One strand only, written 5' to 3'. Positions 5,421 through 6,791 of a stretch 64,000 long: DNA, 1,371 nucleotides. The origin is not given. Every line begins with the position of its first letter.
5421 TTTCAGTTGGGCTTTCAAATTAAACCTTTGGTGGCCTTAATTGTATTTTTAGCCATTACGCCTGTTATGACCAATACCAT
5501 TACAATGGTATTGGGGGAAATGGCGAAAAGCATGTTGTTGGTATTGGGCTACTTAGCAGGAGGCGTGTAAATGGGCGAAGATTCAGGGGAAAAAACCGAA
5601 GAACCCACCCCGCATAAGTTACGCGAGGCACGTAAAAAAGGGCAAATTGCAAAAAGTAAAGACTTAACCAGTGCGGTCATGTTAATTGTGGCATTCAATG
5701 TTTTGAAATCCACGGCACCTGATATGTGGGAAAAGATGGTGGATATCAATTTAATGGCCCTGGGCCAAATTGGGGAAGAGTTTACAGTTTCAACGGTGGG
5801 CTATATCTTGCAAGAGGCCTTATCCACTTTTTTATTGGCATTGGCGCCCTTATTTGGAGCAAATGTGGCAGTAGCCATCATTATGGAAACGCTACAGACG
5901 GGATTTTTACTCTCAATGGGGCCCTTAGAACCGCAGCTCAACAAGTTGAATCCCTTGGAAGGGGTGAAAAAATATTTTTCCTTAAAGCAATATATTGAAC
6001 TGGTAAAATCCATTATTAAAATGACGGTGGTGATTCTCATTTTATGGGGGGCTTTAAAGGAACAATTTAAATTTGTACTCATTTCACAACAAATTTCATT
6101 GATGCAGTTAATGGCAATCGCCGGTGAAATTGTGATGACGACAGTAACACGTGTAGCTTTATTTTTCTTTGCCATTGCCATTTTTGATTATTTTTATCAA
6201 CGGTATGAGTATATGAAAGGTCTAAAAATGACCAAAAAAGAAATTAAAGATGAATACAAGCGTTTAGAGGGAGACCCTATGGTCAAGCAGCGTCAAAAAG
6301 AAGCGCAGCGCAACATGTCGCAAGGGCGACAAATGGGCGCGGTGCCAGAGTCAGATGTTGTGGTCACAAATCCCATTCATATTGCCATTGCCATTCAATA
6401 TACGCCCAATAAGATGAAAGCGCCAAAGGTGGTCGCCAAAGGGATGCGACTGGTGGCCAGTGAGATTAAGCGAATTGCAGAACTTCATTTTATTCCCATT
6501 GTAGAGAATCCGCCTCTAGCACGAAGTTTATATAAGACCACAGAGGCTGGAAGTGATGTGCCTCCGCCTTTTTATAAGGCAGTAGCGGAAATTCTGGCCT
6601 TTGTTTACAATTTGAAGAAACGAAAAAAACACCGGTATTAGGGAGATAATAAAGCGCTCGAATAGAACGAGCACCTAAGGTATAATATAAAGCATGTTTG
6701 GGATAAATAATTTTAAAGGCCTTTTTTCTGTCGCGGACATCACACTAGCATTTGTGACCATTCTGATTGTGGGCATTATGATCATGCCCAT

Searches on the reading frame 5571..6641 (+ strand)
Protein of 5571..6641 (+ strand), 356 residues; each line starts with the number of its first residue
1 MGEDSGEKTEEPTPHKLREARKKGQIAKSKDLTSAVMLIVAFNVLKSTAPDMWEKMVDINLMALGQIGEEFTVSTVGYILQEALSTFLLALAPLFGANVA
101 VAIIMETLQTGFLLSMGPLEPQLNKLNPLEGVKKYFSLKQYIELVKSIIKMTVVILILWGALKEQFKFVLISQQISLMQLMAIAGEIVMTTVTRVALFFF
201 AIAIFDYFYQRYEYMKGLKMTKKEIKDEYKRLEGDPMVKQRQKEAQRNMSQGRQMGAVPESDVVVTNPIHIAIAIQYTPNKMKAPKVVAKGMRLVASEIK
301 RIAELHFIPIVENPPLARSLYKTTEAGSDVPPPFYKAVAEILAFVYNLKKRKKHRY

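Call 10: search_protein_families(library=ncbifam, proteins=[window:5571-6641:+], max_evalue=0.00001)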
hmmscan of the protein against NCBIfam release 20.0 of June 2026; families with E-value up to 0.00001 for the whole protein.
window:5571-6641:+ (356 aa): 9 families
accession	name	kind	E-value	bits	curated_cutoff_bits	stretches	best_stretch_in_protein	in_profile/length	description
TIGR00328.1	flhB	equivalog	1.2e-111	373.3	349.25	1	7-351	2-347/348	flagellar biosynthesis protein FlhB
TIGR01404.2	FlhB_rel_III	equivalog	3.9e-103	345.4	358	1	7-347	1-340/341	type III secretion system export apparatus subunit SctU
NF009411.0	PRK12772.1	equivalog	1.4e-94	317.7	739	1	5-352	262-610/610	fused FliR family export protein/FlhB family type III secretion system protein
NF009364.0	PRK12721.1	equivalog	8.3e-77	258.7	381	1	6-352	2-347/352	EscU/YscU/HrcU family type III secretion system export apparatus switch protein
NF004950.0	PRK06298.1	equivalog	1.9e-75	254.2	434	1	6-351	2-347/360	type III secretion system protein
NF009117.0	PRK12468.1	equivalog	8.9e-75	251.8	712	1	2-353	2-355/386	flagellar biosynthesis protein FlhB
NF006017.0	PRK08156.1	equivalog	2e-58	198.3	394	1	6-342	2-332/367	EscU/YscU/HrcU family type III secretion system export apparatus switch protein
NF009412.0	PRK12773.1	equivalog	1.2e-51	175.7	886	1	3-346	299-643/649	flagellar biosynthesis protein FlhB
TIGR00789.1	flhB_rel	hypoth_equivalog_domain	2e-17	63.2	117.35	1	269-350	2-82/84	FlhB-like flagellar biosynthesis protein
